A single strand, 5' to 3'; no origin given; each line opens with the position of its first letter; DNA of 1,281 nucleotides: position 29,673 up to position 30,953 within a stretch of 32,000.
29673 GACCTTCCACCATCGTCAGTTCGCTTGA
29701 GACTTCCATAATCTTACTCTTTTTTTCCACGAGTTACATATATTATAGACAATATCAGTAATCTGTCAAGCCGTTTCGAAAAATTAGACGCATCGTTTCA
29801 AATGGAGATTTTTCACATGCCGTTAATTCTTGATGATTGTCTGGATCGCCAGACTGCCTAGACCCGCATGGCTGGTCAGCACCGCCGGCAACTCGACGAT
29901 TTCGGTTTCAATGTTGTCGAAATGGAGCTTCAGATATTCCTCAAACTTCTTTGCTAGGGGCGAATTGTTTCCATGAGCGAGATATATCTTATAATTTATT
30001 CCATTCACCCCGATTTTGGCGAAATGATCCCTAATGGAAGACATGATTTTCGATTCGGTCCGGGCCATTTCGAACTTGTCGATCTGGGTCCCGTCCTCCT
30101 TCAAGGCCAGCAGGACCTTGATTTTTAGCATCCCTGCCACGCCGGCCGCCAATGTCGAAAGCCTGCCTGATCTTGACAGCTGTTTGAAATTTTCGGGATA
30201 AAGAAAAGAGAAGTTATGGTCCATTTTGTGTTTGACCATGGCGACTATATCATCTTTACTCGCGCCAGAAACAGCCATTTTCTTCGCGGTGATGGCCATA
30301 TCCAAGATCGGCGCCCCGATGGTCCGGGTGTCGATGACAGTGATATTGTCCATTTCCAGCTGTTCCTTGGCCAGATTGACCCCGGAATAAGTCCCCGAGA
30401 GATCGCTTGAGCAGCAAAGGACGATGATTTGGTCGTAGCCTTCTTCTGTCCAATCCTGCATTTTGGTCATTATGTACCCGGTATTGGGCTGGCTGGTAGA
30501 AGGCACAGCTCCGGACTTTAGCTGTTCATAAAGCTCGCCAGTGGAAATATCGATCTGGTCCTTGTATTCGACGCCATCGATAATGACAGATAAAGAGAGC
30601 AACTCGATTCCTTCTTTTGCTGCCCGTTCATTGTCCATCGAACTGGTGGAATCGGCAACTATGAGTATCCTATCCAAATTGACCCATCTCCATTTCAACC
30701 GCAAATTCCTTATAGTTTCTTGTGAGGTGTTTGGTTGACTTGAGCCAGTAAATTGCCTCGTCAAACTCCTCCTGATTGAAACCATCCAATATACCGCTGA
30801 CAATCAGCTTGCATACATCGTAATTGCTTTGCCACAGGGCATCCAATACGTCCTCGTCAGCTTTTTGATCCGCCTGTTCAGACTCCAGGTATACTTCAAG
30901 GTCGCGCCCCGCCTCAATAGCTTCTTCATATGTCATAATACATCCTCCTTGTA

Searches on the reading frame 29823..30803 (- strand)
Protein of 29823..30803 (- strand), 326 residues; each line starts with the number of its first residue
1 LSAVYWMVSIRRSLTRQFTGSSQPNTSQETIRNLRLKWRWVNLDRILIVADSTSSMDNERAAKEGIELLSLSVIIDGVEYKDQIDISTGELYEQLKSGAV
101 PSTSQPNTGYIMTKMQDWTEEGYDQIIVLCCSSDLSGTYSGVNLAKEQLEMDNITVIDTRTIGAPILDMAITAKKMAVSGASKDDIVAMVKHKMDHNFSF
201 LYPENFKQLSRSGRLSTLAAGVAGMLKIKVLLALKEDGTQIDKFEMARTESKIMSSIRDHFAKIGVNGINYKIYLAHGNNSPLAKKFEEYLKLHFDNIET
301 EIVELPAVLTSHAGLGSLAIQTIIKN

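Call 38: search_protein_families(library=pfam, proteins=[window:29823-30803:-], max_evalue=0.001)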
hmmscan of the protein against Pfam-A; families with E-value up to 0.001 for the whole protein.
window:29823-30803:- (326 aa): 1 family
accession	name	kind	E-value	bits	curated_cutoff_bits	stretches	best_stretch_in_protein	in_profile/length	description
PF02645.21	DegV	-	3.2e-67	227.2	27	1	46-323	2-278/280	Uncharacterised protein, DegV family COG1307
